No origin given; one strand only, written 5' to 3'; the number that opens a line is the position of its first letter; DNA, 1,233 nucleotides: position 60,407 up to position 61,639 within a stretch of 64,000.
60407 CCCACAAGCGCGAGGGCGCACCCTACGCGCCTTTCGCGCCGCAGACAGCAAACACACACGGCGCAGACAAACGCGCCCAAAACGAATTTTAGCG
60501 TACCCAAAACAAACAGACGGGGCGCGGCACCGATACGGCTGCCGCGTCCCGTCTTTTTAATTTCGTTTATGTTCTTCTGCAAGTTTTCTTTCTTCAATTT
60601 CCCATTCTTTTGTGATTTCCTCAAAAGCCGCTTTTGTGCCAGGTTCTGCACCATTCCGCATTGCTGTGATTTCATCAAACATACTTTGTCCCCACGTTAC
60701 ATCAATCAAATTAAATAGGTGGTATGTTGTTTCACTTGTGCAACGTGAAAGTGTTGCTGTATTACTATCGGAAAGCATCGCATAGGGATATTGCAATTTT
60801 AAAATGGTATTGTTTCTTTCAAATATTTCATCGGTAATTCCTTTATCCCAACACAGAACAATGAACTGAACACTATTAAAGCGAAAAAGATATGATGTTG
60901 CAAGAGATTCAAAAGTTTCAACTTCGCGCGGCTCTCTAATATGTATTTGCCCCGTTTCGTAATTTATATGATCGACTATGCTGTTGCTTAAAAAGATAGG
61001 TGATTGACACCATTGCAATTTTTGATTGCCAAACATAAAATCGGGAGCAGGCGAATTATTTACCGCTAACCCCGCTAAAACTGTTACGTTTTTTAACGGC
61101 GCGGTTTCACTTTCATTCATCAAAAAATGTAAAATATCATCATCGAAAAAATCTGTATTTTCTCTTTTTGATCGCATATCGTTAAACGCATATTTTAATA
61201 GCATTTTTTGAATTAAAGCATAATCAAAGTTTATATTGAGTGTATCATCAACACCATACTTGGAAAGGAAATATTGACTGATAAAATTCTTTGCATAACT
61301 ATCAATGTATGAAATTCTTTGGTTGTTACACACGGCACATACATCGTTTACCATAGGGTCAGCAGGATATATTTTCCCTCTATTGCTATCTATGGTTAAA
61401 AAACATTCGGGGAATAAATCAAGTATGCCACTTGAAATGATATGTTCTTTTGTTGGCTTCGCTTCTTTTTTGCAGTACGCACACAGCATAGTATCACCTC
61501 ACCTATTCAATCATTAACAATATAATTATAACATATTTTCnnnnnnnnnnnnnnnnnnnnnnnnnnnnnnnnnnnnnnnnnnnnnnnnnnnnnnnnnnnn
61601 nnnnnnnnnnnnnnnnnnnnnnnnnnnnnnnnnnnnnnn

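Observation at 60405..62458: AT-rich divergent two-gene cassette (HNH-like nuclease plus HExxH protein) bracketed by two copies of the same terminator hairpin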

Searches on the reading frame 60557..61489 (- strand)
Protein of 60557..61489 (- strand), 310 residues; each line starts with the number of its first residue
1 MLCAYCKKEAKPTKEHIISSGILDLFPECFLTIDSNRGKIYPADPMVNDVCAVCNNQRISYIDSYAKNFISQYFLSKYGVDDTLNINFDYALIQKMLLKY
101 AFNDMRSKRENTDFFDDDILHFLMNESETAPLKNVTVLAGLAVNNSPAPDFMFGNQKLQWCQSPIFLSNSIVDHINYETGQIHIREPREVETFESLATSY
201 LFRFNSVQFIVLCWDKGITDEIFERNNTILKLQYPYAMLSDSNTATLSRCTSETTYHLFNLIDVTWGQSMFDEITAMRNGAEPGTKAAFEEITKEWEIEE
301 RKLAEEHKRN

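Call 8: search_protein_families(library=pfam, proteins=[window:60557-61489:-], max_evalue=1)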
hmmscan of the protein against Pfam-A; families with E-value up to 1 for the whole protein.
window:60557-61489:- (310 aa): 2 families
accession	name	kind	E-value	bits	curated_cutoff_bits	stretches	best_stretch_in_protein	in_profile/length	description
PF06685.17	DUF1186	-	0.0044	17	22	1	21-94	150-223/247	Protein of unknown function (DUF1186)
PF14279.12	HNH_5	-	0.039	14.3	27.5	0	3-18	1-19/56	HNH endonuclease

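Call 9: search_protein_families(library=padloc, proteins=[window:60557-61489:-], max_evalue=1)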
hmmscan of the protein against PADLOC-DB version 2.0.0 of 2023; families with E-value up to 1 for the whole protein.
window:60557-61489:- (310 aa): 0 families

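Call 10: search_protein_families(library=ncbifam, proteins=[window:60557-61489:-], max_evalue=1)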
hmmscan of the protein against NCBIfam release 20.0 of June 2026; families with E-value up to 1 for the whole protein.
window:60557-61489:- (310 aa): 2 families
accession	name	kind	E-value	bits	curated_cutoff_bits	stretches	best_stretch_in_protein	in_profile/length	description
NF053559.1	LolB1_Flavo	equivalog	0.037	13.5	50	1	56-113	95-149/244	lipoprotein insertase outer membrane protein LolB1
NF041288.1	YdaE_coli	subfamily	0.057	13.5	35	0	3-15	3-15/50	YdaE family protein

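Call 11: search_protein_families(library=phrogs, proteins=[window:60557-61489:-], max_evalue=1)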
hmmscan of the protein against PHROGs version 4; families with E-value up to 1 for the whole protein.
window:60557-61489:- (310 aa): 0 families

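Call 12: find_homologous_proteins(query=window:60557-61489:-)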
Query window:60557-61489:- (310 aa): 293 proteins with E <= 0.001 among 796 candidates; the best 120 are listed.
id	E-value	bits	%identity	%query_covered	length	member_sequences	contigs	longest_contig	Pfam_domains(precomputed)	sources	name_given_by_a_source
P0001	1.7e-205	699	97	100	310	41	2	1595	-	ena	-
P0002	5.6e-177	606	83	100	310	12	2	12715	-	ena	-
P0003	6.0e-176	602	83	100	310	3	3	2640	-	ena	-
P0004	1.6e-173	594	82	100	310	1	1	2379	-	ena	-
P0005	8.0e-173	592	81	100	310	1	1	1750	-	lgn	-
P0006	2.1e-166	571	79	100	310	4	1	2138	-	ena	-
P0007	7.1e-152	523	70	100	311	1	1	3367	-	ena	-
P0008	1.6e-149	515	71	100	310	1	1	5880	-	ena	-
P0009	2.8e-148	511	59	96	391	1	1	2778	-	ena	-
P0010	1.6e-131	456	64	95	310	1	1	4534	-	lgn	-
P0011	1.7e-131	456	63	100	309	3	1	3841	-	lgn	-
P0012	3.6e-131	455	63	100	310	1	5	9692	-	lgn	-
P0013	1.0e-127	444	60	100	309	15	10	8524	-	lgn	-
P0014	4.0e-127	442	61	100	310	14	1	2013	-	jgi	-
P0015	7.0e-126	438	60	100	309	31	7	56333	-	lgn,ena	-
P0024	1.1e-122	427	58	100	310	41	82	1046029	-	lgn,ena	-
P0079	6.8e-115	402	56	100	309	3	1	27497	PF14279.13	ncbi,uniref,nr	ncbi:hypothetical protein SAMN04487886_10258 [Clostridium sp. DSM 8431]|uniref:hypothetical protein 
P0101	1.9e-112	394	56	100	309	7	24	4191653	-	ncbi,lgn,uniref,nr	ncbi:TPA: hypothetical protein KON86_004137 [Clostridioides difficile]|uniref:hypothetical protein n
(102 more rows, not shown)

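Call 27: find_encoding_contigs(protein=P0024, flank=7000, max_places=6)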
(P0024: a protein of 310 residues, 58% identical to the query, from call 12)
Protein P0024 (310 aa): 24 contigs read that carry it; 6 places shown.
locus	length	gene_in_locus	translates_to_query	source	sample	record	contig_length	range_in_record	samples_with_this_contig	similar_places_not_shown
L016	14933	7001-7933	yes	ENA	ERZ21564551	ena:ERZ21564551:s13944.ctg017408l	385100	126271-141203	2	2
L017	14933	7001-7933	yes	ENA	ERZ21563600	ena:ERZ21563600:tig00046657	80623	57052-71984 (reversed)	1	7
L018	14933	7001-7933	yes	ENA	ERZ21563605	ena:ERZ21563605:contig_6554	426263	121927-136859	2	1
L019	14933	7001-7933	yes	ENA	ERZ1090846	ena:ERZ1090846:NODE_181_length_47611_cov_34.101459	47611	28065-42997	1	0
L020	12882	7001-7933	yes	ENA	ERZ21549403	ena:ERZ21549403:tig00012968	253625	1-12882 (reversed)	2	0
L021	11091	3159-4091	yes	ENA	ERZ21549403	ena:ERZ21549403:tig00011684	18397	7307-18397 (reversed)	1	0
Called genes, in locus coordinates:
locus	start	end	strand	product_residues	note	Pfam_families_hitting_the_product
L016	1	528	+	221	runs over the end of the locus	-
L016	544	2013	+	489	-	-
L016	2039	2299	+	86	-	PF00542:Ribosomal_L12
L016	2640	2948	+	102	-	-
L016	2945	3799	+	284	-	PF13276:HTH_21, PF00665:rve, PF13683:rve_3, PF13333:rve_2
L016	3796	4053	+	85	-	-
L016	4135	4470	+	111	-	-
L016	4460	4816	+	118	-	PF05717:TnpB_IS66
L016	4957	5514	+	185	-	PF13007:LZ_Tnp_IS66 (faint), PF13005:zf-IS66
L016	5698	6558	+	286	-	PF03050:DDE_Tnp_IS66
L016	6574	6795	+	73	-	PF04892:VanZ-LLP1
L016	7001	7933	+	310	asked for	-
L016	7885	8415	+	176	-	PF14280:DUF4365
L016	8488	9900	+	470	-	PF01527:HTH_Tnp_1 (faint), PF13518:HTH_28 (faint), PF13276:HTH_21, PF00665:rve, PF13683:rve_3, PF13333:rve_2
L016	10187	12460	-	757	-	-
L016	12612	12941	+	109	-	-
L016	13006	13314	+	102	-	-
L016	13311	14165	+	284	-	PF13276:HTH_21, PF00665:rve, PF13683:rve_3, PF13333:rve_2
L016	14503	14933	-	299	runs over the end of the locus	-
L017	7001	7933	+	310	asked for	-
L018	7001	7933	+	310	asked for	-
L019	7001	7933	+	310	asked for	-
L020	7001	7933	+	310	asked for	-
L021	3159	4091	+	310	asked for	-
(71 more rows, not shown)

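Call 28: find_encoding_contigs(protein=P0101, flank=7000, max_places=5)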
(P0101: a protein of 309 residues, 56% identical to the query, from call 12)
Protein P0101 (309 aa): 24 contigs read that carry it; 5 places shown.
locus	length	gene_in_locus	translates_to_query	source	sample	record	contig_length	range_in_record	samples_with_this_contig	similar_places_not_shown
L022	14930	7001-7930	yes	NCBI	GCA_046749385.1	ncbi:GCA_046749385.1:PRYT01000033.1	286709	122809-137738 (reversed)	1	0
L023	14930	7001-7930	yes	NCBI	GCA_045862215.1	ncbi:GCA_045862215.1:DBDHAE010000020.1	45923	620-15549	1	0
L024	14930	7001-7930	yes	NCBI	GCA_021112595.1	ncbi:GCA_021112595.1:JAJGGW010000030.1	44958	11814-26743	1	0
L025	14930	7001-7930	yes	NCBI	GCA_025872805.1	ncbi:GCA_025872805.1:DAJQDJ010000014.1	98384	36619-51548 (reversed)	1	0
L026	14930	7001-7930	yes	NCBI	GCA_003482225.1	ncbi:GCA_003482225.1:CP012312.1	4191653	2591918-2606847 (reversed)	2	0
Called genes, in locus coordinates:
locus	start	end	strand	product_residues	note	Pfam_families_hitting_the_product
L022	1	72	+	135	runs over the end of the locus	PF00436:SSB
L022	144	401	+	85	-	-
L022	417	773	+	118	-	-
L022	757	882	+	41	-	-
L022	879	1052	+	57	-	PF12677:DUF3797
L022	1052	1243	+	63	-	-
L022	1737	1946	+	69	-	-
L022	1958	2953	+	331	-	PF04245:NA37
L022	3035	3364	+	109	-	-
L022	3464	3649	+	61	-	-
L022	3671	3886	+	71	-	PF12961:DUF3850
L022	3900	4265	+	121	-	-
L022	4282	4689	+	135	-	PF05866:RusA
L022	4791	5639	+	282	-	PF10543:ORF6N, PF10552:ORF6C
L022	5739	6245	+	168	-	-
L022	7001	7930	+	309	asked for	-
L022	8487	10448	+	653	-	PF05729:NACHT (weak), PF20720:nSTAND3 (weak), PF22711:SNaCT5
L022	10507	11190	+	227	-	PF13384:HTH_23 (weak), PF13518:HTH_28 (weak)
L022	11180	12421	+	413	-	PF04466:Terminase_3, PF17288:Terminase_3C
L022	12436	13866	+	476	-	PF05133:SPP1_portal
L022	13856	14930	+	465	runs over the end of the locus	PF04233:Phage_Mu_F, PF15542:Ntox50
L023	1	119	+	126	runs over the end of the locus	-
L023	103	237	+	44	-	-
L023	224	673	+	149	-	-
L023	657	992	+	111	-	-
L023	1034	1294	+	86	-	-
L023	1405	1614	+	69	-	-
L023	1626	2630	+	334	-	PF04245:NA37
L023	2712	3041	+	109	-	-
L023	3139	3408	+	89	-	-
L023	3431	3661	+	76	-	PF12961:DUF3850, PF04266:ASCH (faint)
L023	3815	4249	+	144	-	-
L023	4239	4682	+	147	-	PF05866:RusA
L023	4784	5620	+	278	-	PF10543:ORF6N, PF10552:ORF6C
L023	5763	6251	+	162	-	-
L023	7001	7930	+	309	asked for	-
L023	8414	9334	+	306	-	-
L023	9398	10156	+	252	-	PF13384:HTH_23 (weak), PF08281:Sigma70_r4_2 (weak)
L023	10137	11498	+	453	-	PF04466:Terminase_3 (weak), PF03237:Terminase_6N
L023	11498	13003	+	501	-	PF05133:SPP1_portal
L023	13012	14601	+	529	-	-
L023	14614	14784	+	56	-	-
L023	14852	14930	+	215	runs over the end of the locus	PF06810:Phage_scaffold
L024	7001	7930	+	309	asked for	-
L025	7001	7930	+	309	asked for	-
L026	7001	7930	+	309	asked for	-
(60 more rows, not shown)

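Call 29: find_encoding_contigs(protein=P0002, flank=10000, max_places=4)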
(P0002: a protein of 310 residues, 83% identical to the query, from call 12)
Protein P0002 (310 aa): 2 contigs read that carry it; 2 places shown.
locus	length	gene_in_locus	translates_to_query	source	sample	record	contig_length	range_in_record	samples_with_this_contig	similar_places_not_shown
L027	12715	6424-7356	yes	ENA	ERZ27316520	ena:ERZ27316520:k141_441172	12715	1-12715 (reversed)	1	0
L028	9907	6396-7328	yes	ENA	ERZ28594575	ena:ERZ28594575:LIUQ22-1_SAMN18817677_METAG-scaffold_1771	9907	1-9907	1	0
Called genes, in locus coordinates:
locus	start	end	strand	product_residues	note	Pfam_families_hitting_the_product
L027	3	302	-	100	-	?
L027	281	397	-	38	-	-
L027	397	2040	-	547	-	PF00239:Resolvase, PF07508:Recombinase, PF13408:Zn_ribbon_recom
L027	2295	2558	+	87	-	PF20648:DUF6809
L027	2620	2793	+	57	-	-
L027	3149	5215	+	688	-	-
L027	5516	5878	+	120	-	-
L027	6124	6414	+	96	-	-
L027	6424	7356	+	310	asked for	-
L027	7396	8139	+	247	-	-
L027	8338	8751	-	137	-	PF04026:SpoVG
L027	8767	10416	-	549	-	PF00239:Resolvase, PF07508:Recombinase, PF13408:Zn_ribbon_recom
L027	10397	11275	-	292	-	PF07508:Recombinase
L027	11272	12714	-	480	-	?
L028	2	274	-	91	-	?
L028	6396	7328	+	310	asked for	-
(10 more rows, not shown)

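Call 39: predict_structure(alignment_id=A2)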
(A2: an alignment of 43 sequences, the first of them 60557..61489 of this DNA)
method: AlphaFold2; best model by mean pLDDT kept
length: 310 residues; sequences in the alignment: 43
mean_pLDDT: 92.9   pTM: 0.92
mean pLDDT of the five models: 92.9, 92.6, 91.2, 90.1, 90.0
residues with pLDDT >= 90: 233; 70-90: 74; 50-70: 3; < 50: 0
segments of 3 or more residues with pLDDT < 50: none
pLDDT, mean of each block of 10 residues (from residue 1): 94 91 88 84 88 94 97 94 97 98 94 96 96 98 90 86 96 90 93 97 97 97 98 97 97 93 95 90 86 89 78
secondary structure, 60 per line:
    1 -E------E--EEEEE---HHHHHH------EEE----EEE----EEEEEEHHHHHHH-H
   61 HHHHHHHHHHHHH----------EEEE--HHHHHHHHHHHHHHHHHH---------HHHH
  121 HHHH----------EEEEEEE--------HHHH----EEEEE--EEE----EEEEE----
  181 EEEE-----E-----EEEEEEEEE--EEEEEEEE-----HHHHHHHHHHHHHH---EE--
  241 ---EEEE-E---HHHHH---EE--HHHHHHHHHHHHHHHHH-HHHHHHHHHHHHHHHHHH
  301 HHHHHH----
elements in order: E12-16 H20-25 E32-34 E39-41 E46-51 H52-58 H60-73 E84-87 H90-107 H117-124 E135-141 H150-153 E158-162 E165-167 E172-176 E181-184 E196-204 E207-214 H220-233 E244-247 H253-257 H265-281 H283-306

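Call 44: fold_search(model_id=the predicted structure, library=pdb)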
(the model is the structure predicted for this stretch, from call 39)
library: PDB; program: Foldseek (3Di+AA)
matches with E <= 10: 989; with E <= 0.001: 0
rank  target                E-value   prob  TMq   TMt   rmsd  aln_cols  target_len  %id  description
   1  6ifn_E                3.5e-02  0.13  0.15  0.19  17.1       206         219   14  Crystal structure of Type III-A CRISPR Csm complex (released 2018-12-12)
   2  5uba                  7.6e-02  0.09  0.13  0.14  10.6       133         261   14  Human RNA Pseudouridylate Synthase Domain Containing 4 (released 2017-02-22)
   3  6ndp_A                9.7e-02  0.13  0.12  0.07  16.7       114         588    9  Crystal structure of the dark-adapted full-length bacteriophytochrome XccBphP mutant L193Q from Xanthomonas campestris (released 2019-12-18)
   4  1lf7                  1.7e-01  0.05  0.12  0.18  14.5       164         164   12  Crystal Structure of Human Complement Protein C8gamma at 1.2 A Resolution (released 2002-06-12)
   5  2ova                  1.7e-01  0.05  0.12  0.18  16.2       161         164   12  X-ray structure of Human Complement Protein C8gamma Y83W Mutant (released 2007-05-22)
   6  2qos_C                1.8e-01  0.06  0.12  0.19  14.0       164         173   11  Crystal structure of complement protein C8 in complex with a peptide containing the C8 binding site on C8 (released 2007-10-16)
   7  4ors_A                2.1e-01  0.08  0.13  0.20  13.5       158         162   13  Three-dimensional structure of the C65A mutant of Human lipocalin-type Prostaglandin D Synthase apo-form (released 2014-08-06)
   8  5jo1_A                2.1e-01  0.06  0.11  0.16  15.5       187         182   14  Crystal structure of phaseic acid-bound abscisic acid receptor PYL3 in complex with type 2C protein phosphatase HAB1 (released 2016-09-07)
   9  8bmw_L                2.4e-01  0.05  0.09  0.13  15.8       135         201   12  SsoCsm (released 2023-03-01)
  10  7uzw_A                2.6e-01  0.06  0.13  0.17  15.1       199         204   12  Staphylococcus epidermidis RP62a CRISPR effector subcomplex (released 2022-07-06)
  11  7yxj_C                2.6e-01  0.01  0.09  0.09  19.4       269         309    8  Drosophila melanogaster JMJD7 (dmJMJD7) in complex with Mn and 2,4-PDCA (released 2022-04-27)
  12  8f4n_A                2.7e-01  0.03  0.12  0.05  19.5       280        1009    8  Dimer of aminoglycoside efflux pump AcrD (released 2022-12-28)
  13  2weu_D                3.2e-01  0.08  0.13  0.09  14.9       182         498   13  Crystal structure of tryptophan 5-halogenase (PyrH) complex with substrate tryptophan (released 2009-04-14)
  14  2wet_B                3.9e-01  0.08  0.13  0.09  15.4       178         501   13  Crystal structure of tryptophan 5-halogenase (PyrH) complex with FAD (tryptophan) (released 2009-04-14)
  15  2ovd                  3.9e-01  0.03  0.12  0.18  14.5       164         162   11  Crystal Structure of Human Complement Protein C8gamma with Laurate (released 2007-05-22)
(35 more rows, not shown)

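Call 54: search_solved_structures(query=A2, max_evalue=10, show_alignments=3)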
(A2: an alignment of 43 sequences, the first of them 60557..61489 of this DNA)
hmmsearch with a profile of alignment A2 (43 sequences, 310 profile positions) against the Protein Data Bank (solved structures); distinct sequences matched with E-value up to 10: 1.
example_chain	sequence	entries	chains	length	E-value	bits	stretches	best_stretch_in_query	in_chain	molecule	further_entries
2ksw_A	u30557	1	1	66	1.9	10.7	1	22-63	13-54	Oryctin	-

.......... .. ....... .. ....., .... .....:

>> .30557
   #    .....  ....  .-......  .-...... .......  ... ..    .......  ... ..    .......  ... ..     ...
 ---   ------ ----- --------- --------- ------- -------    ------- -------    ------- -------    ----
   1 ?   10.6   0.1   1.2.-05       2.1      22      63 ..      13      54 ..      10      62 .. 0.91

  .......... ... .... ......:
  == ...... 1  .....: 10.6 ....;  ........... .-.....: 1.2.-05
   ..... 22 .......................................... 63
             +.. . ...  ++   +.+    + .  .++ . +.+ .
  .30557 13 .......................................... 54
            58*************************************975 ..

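Call 55: search_protein_families(library=pfam, alignment_id=A2, max_evalue=0.1)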
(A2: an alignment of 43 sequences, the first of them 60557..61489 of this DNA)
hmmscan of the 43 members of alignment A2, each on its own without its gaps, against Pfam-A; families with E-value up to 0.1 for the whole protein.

A. member 1, window:60557-61489:- (310 aa): 2 families
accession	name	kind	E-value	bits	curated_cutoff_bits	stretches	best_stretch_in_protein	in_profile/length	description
PF06685.17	DUF1186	-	0.0044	17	22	1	21-94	150-223/247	Protein of unknown function (DUF1186)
PF14279.12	HNH_5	-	0.039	14.3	27.5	0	3-18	1-19/56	HNH endonuclease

B. families by the number of members that match (of 43 scanned): 13 families
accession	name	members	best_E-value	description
PF14279.12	HNH_5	40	4.5e-06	HNH endonuclease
PF06685.17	DUF1186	9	0.0017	Protein of unknown function (DUF1186)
PF18319.7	Zn_ribbon_PriA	2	0.031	PriA DNA helicase Cys-rich region (CRR) domain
PF06468.19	Spond_N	1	0.0075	Spondin_N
PF18599.6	LCIB_C_CA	1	0.01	Limiting CO2-inducible proteins B/C beta carbonyic anhydrases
PF05697.18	Trigger_N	1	0.03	Bacterial trigger factor protein (TF)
PF20785.2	MACPF_D3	1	0.032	MACPF protein, D3 domain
PF03589.19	Antiterm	1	0.043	Antitermination protein Q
PF15559.11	DUF4660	1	0.043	Domain of unknown function (DUF4660)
PF22563.2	iREC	1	0.06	Inactive Receiver domain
PF14172.12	DUF4309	1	0.075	Domain of unknown function (DUF4309)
PF21660.3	MCP_C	1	0.092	Filamentous archaeal viruses coat protein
PF05135.19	Phage_connect_1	1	0.093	Phage gp6-like head-tail connector protein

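Call 56: search_dna_similar(query=window:60557-61489:-, collection=phages, mode=protein, max_rows=25)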
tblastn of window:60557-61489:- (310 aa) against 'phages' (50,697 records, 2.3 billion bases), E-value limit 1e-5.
No match.
